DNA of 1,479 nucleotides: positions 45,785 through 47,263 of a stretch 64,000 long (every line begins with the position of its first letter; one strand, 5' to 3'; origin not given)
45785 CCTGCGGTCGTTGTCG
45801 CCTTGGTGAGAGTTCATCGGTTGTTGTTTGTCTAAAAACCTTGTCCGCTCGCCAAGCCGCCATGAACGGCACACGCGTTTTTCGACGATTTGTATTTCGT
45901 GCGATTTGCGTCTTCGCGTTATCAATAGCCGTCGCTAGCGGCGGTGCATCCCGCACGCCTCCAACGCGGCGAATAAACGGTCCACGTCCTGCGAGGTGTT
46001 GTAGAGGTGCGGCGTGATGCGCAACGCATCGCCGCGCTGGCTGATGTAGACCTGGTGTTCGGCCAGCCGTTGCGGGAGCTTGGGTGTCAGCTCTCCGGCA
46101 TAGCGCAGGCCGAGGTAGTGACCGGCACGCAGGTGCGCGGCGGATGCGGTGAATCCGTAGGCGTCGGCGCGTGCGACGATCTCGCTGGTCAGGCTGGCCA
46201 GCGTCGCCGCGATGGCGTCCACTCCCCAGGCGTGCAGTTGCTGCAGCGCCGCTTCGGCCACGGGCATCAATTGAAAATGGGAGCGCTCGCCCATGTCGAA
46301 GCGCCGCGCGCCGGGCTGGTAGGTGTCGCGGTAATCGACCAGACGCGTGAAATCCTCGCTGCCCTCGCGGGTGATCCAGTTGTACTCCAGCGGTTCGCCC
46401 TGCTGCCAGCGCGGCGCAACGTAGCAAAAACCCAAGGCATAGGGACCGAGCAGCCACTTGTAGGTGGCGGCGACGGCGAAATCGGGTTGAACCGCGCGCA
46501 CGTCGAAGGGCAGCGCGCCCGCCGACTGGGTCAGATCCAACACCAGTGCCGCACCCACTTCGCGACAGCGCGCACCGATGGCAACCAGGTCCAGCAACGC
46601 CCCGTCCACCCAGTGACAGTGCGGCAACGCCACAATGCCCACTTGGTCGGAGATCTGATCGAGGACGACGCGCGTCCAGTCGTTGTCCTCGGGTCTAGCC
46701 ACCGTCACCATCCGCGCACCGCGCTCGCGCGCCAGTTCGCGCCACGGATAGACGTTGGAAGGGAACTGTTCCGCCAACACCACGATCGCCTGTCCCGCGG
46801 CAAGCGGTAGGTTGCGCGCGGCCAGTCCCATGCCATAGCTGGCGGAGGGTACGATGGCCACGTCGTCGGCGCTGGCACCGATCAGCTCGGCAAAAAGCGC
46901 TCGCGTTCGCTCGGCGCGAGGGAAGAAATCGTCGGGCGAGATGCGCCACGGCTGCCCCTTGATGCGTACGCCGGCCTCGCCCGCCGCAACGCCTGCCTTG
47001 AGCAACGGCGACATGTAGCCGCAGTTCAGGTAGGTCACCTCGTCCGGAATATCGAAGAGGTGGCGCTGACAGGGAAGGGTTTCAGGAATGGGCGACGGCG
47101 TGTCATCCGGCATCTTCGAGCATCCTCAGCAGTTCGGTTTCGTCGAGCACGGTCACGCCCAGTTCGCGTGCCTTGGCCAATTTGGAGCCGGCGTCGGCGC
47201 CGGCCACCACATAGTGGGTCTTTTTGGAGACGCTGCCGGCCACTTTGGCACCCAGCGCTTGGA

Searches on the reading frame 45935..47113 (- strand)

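Call 16: search_protein_families(library=ncbifam, proteins=[window:45935-47113:-])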
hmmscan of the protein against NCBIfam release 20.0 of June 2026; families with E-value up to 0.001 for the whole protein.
window:45935-47113:- (392 aa): 18 families
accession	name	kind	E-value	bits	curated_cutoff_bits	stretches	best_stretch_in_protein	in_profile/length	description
TIGR01979.1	sufS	subfamily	9.1e-23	80.7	475.1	1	67-315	64-310/403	SufS family cysteine desulfurase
TIGR01976.1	am_tr_V_VC1184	hypoth_equivalog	5.8e-15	55.5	352.35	1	69-239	65-238/401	cysteine desulfurase-like protein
NF006791.0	PRK09295.1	equivalog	8.5e-13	48.1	661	1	71-307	73-308/406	cysteine desulfurase SufS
TIGR01814.1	kynureninase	equivalog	9.1e-13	47.9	246.4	1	69-385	74-396/400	kynureninase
TIGR04343.1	egtE_PLP_lyase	equivalog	8.1e-12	44.6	400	1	65-240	54-223/370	ergothioneine biosynthesis PLP-dependent enzyme EgtE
TIGR01977.1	am_tr_V_EF2568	hypoth_equivalog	1.8e-10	40.4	377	1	69-234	48-214/376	cysteine desulfurase family protein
TIGR03392.1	FeS_syn_CsdA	equivalog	5.9e-10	38.9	493.6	1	66-232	61-231/398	cysteine desulfurase CsdA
NF008126.0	PRK10874.1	equivalog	8.6e-10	38.3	607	1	68-232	66-234/401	cysteine desulfurase CsdA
NF041166.1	f2_encap_cargo1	exception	9.6e-10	38.2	800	1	68-232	292-460/623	family 2A encapsulin nanocompartment cargo protein cysteine desulfurase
NF010006.0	PRK13479.1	equivalog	2.5e-06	26.9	296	1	155-232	129-206/369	2-aminoethylphosphonate--pyruvate transaminase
TIGR03301.1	PhnW-AepZ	equivalog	3.9e-06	26.5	360.8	1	157-230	125-198/355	2-aminoethylphosphonate aminotransferase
NF010611.0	PRK14012.1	equivalog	4.5e-06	25.9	548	1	69-233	55-221/406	IscS subfamily cysteine desulfurase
NF051467.1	peri_mod_PvdN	equivalog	3.6e-05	22.6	650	1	68-385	99-422/425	pyoverdine-tailoring periplasmic protein PvdN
TIGR02326.1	transamin_PhnW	equivalog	4.1e-05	22.9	400.8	1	155-230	127-202/363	2-aminoethylphosphonate--pyruvate transaminase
TIGR03403.1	nifS_epsilon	equivalog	0.00012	21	587.7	1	148-232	131-214/382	NifS family cysteine desulfurase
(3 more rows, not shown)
